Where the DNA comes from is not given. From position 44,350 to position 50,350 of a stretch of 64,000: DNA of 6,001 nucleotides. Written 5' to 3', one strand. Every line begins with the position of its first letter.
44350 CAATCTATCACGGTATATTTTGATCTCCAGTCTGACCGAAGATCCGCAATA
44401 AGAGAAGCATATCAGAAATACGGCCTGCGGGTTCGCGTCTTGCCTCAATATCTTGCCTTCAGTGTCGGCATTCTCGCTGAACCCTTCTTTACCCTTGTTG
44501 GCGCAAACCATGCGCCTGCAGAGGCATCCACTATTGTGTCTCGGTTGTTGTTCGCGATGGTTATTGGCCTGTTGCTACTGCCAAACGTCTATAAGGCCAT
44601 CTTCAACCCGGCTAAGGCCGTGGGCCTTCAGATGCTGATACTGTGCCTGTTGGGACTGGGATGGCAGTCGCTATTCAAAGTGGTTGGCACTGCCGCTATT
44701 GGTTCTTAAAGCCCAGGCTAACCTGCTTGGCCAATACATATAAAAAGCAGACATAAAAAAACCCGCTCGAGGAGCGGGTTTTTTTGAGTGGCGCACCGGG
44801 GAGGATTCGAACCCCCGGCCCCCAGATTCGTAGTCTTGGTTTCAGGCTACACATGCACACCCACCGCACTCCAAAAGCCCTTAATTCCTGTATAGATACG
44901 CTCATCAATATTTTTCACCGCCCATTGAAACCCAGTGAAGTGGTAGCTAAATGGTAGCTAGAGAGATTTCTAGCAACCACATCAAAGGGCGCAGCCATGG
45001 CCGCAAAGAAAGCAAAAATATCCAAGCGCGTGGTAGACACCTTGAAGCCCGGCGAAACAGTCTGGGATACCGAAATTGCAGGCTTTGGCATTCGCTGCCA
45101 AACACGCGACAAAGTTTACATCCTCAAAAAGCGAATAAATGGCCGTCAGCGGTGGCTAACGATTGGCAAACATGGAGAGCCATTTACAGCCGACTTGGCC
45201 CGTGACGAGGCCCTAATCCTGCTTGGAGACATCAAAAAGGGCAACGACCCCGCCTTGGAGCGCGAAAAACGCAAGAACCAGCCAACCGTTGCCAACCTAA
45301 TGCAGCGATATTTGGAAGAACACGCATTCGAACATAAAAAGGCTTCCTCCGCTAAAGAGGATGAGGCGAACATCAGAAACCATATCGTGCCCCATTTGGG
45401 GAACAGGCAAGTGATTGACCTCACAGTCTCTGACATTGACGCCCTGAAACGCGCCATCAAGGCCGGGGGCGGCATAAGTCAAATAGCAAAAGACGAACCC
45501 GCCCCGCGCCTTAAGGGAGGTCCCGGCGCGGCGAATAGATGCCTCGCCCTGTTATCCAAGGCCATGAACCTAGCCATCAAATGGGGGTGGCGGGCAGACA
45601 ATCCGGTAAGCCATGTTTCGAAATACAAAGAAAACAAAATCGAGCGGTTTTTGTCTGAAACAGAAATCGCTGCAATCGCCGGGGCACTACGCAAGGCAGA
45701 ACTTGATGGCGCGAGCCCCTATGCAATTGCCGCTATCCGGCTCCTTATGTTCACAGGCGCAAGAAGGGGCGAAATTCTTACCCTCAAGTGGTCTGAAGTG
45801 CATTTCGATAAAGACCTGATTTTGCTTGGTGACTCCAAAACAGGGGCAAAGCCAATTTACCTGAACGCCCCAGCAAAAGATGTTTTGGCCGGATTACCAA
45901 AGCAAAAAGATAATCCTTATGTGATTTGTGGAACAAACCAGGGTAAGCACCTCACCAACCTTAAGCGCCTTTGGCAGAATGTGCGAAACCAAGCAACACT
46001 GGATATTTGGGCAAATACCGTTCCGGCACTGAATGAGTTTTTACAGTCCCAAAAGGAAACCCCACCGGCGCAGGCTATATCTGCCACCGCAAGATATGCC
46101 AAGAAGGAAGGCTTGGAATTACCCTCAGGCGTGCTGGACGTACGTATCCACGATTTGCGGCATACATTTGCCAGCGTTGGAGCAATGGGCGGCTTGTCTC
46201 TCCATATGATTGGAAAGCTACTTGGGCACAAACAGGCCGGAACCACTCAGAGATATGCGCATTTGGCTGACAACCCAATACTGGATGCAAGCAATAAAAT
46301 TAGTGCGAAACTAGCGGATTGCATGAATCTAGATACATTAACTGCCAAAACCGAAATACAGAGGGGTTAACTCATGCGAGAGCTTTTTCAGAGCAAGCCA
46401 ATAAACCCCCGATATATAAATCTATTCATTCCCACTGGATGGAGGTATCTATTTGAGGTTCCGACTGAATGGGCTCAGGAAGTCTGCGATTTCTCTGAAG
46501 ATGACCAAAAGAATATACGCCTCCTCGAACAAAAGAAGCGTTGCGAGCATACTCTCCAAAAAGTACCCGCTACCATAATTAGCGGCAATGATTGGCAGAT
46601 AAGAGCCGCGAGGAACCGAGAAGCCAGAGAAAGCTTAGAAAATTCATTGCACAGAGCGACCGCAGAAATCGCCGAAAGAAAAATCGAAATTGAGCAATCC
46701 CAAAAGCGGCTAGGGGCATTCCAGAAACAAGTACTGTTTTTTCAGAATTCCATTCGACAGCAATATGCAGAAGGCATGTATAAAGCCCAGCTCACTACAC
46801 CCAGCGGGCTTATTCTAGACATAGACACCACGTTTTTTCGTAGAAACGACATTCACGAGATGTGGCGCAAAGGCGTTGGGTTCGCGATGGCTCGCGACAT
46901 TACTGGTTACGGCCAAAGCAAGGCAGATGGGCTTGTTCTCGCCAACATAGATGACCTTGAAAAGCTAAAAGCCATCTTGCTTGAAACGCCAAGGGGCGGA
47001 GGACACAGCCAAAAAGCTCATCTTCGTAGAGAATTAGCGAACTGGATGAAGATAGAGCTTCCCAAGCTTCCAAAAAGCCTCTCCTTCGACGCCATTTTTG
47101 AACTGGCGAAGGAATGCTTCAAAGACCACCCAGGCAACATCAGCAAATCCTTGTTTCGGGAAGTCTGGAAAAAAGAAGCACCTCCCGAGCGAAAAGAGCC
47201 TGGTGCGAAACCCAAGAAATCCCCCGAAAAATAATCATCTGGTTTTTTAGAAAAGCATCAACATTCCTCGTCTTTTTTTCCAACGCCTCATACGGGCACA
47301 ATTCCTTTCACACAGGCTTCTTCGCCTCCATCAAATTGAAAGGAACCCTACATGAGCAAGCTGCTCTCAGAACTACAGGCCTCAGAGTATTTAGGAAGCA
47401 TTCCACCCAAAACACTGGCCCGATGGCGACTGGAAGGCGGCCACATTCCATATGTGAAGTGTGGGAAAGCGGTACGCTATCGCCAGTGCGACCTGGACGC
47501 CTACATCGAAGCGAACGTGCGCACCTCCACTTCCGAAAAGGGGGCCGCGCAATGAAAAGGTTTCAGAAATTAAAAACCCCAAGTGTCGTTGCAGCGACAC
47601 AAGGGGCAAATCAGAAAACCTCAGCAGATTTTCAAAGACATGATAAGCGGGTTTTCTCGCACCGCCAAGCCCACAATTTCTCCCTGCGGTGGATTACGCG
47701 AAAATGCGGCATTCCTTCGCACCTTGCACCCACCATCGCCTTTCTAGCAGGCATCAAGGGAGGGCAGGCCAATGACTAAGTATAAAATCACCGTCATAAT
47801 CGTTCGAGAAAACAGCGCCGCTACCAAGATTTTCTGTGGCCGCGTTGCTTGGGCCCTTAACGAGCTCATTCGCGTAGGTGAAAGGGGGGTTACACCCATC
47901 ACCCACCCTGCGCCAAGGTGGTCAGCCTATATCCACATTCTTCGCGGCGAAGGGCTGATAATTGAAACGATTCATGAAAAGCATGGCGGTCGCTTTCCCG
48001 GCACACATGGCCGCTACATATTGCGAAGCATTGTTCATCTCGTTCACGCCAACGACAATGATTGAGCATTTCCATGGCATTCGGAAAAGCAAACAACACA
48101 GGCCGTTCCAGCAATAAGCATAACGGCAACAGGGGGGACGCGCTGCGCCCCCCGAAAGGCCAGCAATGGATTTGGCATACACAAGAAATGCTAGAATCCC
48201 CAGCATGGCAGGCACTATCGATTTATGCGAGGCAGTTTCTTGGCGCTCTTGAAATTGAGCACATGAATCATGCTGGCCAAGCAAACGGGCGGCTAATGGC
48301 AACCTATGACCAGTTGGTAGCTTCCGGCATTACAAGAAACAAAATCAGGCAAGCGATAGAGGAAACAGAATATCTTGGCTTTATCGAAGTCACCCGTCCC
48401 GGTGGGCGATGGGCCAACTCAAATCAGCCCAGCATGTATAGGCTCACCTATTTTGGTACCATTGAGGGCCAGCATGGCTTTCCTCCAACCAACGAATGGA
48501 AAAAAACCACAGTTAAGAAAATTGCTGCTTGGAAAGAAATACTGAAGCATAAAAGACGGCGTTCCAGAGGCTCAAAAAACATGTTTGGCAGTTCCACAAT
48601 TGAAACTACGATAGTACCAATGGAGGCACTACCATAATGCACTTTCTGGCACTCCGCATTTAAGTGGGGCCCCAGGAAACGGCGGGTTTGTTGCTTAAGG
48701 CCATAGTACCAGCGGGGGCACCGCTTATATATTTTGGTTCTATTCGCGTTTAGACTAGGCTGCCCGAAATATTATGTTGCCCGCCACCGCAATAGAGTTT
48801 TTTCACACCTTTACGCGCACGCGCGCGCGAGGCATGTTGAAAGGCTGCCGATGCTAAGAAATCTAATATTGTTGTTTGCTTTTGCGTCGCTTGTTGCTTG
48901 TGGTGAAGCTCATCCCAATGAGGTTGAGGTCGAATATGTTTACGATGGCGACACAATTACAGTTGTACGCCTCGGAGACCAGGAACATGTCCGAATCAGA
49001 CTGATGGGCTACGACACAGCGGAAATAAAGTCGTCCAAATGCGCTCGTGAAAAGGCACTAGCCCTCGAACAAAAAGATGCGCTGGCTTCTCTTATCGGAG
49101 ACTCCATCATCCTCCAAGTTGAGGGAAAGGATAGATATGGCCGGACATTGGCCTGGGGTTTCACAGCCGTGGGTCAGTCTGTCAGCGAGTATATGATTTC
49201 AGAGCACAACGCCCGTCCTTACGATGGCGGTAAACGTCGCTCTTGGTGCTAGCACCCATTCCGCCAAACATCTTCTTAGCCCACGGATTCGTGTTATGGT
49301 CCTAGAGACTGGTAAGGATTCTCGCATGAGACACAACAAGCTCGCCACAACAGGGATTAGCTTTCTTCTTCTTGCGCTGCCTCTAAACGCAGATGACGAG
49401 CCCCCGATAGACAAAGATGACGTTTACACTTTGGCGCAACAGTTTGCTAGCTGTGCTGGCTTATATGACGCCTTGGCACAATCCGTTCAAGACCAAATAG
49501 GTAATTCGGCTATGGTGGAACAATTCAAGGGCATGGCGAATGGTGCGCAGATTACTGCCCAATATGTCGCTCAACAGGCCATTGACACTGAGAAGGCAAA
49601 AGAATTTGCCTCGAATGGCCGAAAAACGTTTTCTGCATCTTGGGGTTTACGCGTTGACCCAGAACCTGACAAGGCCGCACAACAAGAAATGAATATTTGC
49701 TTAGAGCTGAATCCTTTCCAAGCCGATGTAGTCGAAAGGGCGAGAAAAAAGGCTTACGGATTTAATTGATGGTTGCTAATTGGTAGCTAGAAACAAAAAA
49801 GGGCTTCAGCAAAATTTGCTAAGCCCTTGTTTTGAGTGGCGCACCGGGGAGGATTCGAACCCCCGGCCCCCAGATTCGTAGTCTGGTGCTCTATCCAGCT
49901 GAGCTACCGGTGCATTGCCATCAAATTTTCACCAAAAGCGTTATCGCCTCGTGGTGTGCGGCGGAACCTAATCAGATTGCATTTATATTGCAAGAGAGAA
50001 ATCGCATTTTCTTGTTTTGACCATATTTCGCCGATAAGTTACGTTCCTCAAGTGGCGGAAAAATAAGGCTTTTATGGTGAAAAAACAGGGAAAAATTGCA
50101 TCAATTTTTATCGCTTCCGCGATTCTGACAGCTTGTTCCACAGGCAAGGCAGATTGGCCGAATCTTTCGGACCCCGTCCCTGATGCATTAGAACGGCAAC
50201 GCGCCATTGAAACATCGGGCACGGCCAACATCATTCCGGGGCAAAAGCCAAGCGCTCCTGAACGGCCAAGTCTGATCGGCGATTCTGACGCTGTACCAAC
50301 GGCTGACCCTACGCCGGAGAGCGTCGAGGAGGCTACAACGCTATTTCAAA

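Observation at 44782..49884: Minimalist 5,048-bp integrative element in tRNA-Arg(ACG) with no packaging or transfer genes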

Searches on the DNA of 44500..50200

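Call 106: search_rna_families(source=window, start=44500, end=50200, threshold=evalue, max_evalue=0.1)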
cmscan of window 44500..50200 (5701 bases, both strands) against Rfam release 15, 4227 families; matches with E-value up to 0.1: 7.
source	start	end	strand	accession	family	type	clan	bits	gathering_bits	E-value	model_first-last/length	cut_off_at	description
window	49840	49913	-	RF00005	tRNA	Gene; tRNA;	CL00001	66.5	29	2.5e-13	1-71/71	no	tRNA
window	49839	49913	+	RF04354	Plastid-ycf2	Cis-reg;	-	31.5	65.7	0.0012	1-75/75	no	Plastid-ycf2 5UTR RNA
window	44710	44785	+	RF02083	OrzO-P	Gene; antitoxin;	-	29.8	60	0.093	1-76/76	no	OrzO-P RNA antitoxin family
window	44679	44787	+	RF00513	Trp_leader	Cis-reg; leader;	-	29.3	41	0.0062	1-100/100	no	Tryptophan operon leader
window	44755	44824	-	RF00512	Leu_leader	Cis-reg; leader;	-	27.1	50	0.018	1-148/148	no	Leucine operon leader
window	44755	44785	-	RF00506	Thr_leader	Cis-reg; leader;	-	26.4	55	0.085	81-115/118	no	Threonine operon leader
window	44734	44785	+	RF00512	Leu_leader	Cis-reg; leader;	-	25.1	50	0.06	1-148/148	no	Leucine operon leader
